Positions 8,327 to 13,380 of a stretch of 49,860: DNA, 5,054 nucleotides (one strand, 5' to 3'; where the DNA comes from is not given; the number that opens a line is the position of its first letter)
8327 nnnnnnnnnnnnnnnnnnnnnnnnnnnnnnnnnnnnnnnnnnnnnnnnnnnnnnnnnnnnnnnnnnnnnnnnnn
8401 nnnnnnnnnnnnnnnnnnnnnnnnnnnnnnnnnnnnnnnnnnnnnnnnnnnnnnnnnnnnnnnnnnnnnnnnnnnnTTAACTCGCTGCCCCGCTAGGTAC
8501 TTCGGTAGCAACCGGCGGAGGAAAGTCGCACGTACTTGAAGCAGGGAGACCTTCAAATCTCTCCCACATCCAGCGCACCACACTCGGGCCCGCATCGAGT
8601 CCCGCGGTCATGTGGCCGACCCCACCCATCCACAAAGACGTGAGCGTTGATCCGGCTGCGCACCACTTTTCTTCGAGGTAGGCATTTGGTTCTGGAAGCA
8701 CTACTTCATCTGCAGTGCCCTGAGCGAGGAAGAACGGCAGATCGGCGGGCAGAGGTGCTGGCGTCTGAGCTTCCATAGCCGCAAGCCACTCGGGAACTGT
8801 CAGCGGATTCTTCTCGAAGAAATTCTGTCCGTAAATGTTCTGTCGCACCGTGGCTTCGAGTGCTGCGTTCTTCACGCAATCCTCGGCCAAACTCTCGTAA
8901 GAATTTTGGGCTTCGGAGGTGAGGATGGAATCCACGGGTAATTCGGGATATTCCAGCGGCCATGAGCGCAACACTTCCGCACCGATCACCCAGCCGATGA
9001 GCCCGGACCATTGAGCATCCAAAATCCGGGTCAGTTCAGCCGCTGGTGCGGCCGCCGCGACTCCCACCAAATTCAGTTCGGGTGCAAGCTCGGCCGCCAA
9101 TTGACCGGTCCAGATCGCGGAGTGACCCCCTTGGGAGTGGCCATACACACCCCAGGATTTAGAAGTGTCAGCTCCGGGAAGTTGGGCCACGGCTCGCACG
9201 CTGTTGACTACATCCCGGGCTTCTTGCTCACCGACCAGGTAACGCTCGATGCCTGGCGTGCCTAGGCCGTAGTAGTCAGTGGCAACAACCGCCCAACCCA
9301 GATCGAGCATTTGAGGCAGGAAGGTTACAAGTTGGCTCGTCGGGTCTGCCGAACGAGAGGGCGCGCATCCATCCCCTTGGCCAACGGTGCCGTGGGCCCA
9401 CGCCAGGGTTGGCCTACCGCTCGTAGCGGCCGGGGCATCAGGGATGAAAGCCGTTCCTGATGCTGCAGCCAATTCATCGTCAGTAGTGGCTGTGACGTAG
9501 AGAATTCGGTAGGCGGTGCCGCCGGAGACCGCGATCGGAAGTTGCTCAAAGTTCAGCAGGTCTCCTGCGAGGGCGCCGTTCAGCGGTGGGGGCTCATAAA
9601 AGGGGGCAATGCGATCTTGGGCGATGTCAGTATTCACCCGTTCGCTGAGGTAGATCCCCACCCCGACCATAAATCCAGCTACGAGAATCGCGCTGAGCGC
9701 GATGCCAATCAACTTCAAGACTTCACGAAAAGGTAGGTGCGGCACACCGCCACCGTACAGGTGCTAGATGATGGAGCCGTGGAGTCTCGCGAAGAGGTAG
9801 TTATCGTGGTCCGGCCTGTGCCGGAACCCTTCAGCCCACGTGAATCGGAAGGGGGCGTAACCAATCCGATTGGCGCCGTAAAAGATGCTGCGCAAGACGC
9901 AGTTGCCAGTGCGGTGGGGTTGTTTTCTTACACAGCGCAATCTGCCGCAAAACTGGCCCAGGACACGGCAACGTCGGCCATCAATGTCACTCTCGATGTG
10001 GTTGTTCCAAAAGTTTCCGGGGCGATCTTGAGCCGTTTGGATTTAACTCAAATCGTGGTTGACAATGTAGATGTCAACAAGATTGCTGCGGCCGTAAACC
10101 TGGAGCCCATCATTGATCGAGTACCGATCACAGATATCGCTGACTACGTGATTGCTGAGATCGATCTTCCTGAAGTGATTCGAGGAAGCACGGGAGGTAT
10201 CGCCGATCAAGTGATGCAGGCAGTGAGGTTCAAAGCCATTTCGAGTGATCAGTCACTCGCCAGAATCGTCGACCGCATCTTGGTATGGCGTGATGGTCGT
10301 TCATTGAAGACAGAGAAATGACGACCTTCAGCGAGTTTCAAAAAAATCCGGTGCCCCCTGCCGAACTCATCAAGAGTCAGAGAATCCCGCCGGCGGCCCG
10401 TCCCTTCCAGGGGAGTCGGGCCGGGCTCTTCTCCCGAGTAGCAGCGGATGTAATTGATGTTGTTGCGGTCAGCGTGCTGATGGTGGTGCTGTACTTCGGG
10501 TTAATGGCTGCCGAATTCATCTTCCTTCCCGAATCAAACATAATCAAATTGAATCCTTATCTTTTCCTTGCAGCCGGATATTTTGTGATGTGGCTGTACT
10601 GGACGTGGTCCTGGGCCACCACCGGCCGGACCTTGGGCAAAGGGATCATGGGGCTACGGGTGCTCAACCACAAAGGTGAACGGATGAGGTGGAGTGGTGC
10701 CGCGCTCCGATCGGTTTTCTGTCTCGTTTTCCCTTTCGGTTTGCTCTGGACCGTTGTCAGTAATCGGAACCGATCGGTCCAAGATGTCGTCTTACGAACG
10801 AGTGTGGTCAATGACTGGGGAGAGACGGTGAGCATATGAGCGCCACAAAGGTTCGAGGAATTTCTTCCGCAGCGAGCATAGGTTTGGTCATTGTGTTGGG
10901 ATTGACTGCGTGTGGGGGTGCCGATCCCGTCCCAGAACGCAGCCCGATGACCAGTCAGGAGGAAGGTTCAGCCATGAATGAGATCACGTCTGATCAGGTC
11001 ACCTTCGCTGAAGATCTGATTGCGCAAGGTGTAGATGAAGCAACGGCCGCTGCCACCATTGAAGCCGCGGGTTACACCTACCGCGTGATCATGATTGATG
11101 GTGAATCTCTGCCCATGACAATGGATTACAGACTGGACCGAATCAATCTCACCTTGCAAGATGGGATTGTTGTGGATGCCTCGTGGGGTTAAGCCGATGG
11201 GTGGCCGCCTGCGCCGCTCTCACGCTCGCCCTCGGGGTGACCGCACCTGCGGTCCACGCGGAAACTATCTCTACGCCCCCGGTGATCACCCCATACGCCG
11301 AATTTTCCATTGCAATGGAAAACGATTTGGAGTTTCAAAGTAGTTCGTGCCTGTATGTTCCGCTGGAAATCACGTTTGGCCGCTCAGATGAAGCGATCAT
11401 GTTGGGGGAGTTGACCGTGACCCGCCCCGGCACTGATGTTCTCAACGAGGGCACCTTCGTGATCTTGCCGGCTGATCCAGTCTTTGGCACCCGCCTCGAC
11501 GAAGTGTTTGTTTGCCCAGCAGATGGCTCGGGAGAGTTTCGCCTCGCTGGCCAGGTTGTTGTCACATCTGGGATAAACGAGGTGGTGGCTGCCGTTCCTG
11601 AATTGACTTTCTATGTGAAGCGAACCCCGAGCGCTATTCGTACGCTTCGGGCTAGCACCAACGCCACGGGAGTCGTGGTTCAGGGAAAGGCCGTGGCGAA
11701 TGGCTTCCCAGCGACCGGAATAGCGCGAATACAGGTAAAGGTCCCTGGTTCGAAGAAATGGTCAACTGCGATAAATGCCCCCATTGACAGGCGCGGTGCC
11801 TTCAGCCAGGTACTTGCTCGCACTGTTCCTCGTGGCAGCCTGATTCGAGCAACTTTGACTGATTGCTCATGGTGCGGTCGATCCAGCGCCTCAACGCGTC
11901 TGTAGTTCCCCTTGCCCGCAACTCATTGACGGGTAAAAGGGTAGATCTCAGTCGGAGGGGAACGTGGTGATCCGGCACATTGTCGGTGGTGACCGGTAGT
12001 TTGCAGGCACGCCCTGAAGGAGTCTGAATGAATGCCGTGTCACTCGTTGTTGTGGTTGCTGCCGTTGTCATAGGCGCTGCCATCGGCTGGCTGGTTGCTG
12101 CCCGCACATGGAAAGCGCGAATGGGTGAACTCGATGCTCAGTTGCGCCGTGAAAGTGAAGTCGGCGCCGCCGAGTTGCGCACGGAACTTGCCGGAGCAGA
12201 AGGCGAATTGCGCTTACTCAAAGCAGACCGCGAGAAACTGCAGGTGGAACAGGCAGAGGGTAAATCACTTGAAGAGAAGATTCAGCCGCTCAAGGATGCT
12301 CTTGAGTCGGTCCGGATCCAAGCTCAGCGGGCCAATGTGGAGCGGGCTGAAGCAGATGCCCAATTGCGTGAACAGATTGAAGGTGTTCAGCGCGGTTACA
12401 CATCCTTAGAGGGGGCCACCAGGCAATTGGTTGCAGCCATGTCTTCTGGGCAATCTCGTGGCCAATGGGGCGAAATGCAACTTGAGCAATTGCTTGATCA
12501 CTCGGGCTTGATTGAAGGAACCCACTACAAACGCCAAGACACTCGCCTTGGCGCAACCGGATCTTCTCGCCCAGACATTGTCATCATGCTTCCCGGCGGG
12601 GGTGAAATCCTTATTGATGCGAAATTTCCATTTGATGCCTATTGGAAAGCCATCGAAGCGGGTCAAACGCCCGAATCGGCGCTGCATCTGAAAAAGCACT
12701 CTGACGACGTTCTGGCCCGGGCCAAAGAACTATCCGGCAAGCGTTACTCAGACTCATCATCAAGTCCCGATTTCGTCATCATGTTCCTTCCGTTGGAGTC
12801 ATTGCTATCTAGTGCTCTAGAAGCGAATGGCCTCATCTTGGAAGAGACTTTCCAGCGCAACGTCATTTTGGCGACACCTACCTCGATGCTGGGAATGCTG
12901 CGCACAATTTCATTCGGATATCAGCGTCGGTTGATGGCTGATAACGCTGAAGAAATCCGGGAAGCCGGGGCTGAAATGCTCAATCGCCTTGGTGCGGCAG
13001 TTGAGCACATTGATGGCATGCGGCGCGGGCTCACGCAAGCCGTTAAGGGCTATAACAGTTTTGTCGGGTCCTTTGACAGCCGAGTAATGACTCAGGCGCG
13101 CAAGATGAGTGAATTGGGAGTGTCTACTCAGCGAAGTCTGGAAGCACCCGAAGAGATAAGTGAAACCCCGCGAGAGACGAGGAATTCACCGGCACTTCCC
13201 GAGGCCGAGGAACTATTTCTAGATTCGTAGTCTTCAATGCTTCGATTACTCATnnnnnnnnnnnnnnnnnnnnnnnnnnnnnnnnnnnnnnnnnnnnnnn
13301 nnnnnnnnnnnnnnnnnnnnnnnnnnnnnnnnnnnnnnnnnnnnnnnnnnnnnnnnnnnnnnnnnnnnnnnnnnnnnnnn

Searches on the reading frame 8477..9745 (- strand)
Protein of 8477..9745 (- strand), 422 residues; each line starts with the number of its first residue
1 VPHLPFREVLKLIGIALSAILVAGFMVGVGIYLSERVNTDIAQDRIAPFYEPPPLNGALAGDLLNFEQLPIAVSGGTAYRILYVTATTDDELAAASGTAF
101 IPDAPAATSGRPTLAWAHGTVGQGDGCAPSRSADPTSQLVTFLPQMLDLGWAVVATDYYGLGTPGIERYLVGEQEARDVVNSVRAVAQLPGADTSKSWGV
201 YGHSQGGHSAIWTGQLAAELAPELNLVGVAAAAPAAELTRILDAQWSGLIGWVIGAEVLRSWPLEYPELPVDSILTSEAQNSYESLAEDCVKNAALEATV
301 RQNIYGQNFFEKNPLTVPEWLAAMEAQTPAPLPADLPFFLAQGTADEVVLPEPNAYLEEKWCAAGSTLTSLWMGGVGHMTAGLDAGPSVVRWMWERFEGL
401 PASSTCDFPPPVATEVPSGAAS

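Call 5: search_protein_families(library=pfam, proteins=[window:8477-9745:-], max_evalue=0.01)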
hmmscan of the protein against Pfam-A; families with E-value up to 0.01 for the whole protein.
window:8477-9745:- (422 aa): 4 families
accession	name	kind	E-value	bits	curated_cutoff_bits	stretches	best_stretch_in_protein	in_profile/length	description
PF03583.20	LIP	-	5.3e-31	108.5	23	1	141-403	17-284/286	Secretory lipase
PF12146.15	Hydrolase_4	-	8.1e-07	29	27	1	142-359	23-215/239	Serine aminopeptidase, S33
PF00326.27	Peptidase_S9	-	0.00076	19.5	22.6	0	144-213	7-81/213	Prolyl oligopeptidase family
PF20434.5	BD-FAE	-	0.0061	16.5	26.8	0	141-218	38-111/215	BD-FAE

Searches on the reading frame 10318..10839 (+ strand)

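Call 69: search_protein_families(library=pfam, proteins=[window:10318-10839:+], max_evalue=0.0001)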
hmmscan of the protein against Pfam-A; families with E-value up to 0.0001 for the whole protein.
window:10318-10839:+ (173 aa): 1 family
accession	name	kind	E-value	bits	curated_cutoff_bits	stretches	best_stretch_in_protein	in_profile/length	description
PF06271.18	RDD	-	3.4e-17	63.4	24.1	1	35-157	2-134/137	RDD family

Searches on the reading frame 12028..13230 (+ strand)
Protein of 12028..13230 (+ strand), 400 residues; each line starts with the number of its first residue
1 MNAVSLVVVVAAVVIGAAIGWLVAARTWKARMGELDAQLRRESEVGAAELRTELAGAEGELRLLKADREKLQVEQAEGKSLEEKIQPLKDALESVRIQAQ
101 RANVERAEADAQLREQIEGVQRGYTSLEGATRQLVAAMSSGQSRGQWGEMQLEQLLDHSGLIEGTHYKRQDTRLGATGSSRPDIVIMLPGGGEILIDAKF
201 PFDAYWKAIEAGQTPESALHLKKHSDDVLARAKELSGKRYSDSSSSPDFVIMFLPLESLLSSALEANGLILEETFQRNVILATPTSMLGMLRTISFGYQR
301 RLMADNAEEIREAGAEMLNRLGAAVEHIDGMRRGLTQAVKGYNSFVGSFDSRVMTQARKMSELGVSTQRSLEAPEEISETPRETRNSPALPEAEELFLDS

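Call 69: search_protein_families(library=pfam, proteins=[window:12028-13230:+], max_evalue=0.0001)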
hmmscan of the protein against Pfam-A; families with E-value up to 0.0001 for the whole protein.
window:12028-13230:+ (400 aa): 1 family
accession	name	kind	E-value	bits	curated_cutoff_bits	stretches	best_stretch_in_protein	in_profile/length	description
PF02646.22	RmuC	-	4.8e-79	265.9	26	1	79-369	1-290/291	RmuC family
